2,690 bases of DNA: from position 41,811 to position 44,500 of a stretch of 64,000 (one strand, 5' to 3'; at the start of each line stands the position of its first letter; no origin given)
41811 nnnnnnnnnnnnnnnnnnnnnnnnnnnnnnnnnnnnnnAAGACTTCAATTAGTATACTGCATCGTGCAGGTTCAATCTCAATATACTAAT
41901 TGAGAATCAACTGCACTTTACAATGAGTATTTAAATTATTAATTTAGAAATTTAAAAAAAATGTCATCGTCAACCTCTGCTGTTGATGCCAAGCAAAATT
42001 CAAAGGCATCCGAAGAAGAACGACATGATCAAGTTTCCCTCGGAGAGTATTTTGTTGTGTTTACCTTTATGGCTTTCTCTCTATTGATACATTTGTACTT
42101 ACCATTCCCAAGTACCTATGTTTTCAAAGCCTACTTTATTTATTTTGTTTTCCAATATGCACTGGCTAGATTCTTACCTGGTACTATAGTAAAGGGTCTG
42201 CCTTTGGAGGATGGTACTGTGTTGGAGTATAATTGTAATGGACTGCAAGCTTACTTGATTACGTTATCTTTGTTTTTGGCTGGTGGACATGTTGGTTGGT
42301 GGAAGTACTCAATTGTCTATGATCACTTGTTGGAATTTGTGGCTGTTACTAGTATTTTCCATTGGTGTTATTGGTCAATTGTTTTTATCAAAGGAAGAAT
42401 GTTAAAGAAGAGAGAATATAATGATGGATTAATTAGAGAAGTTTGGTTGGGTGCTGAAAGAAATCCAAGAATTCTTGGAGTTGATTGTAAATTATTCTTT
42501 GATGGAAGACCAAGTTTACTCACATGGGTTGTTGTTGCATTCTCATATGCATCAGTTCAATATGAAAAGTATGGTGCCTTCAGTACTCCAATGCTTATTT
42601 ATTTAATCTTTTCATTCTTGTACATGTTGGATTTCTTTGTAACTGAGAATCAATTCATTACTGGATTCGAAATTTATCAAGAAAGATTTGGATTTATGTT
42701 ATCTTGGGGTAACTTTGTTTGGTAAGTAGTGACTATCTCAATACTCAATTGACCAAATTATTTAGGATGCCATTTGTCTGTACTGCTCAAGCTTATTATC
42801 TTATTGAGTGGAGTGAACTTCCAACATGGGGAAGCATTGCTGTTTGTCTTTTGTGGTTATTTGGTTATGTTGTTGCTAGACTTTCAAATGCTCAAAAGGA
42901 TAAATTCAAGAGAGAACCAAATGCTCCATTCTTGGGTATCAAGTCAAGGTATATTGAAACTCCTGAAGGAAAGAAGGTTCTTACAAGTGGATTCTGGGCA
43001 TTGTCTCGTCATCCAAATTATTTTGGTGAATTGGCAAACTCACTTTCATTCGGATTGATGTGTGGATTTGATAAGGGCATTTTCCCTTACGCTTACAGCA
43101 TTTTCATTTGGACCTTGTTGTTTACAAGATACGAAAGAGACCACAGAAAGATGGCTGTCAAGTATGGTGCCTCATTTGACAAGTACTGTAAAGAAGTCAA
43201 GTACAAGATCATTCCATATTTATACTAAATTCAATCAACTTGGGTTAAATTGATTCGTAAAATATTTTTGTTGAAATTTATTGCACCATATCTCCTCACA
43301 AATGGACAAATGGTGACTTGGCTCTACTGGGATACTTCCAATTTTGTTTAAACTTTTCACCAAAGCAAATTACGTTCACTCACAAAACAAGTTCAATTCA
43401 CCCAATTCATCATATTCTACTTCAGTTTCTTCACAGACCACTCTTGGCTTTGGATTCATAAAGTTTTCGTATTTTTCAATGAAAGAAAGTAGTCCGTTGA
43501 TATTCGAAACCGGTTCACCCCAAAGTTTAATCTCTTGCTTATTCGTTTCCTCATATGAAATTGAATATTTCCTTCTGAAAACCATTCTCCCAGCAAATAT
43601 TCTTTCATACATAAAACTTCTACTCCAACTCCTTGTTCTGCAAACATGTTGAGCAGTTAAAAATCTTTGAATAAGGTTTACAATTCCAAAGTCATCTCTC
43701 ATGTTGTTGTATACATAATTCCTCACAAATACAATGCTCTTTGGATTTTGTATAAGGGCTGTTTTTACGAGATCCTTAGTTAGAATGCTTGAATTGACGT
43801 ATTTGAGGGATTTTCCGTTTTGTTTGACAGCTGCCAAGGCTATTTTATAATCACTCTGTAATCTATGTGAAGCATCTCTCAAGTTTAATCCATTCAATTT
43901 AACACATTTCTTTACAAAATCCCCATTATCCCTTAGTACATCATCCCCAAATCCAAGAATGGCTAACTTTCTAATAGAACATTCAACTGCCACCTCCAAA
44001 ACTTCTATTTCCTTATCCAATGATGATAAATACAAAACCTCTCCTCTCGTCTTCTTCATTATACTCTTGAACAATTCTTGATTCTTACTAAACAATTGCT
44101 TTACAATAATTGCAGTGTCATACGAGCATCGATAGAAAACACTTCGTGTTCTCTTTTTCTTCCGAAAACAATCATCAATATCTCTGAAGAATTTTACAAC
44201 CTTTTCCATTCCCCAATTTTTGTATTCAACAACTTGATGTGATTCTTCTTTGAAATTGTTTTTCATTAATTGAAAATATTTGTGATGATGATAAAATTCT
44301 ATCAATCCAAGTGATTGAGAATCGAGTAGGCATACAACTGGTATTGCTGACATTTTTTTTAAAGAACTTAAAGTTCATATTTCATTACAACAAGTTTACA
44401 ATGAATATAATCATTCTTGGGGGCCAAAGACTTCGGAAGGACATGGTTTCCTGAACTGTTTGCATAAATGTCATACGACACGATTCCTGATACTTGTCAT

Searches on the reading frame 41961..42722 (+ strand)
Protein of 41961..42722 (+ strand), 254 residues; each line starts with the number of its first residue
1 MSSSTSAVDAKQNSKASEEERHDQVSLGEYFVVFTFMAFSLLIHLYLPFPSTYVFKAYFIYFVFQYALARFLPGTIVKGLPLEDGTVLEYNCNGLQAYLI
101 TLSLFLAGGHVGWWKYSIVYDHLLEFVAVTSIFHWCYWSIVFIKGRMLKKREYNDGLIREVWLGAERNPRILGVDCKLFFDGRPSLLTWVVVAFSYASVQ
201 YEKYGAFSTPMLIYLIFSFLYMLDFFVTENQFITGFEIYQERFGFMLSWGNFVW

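Call 61: search_protein_families(library=pfam, proteins=[window:41961-42722:+], max_evalue=0.00001)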
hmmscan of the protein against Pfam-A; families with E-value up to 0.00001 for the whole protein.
window:41961-42722:+ (254 aa): 1 family
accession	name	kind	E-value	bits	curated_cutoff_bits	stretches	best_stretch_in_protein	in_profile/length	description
PF01222.22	ERG4_ERG24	-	1.4e-34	120.1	27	1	43-254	58-279/432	Ergosterol biosynthesis ERG4/ERG24 family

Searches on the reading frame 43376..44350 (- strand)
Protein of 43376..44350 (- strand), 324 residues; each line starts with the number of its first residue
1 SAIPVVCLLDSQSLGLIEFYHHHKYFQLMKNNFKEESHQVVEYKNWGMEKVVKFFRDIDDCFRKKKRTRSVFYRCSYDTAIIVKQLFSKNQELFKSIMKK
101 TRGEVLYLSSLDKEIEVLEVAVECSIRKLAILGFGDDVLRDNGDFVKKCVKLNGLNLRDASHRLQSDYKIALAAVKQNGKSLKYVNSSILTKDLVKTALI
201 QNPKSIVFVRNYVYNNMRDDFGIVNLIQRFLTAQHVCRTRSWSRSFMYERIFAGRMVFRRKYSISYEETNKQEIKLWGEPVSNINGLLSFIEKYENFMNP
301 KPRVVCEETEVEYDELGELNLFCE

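Call 60: search_protein_families(library=pfam, proteins=[window:43376-44350:-], max_evalue=0.00001)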
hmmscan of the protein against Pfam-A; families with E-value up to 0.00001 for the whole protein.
window:43376-44350:- (324 aa): 1 family
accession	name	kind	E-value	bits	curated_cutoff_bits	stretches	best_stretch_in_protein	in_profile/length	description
PF13475.11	DUF4116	-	2.6e-16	59.4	24.9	1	144-188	3-47/49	Domain of unknown function (DUF4116)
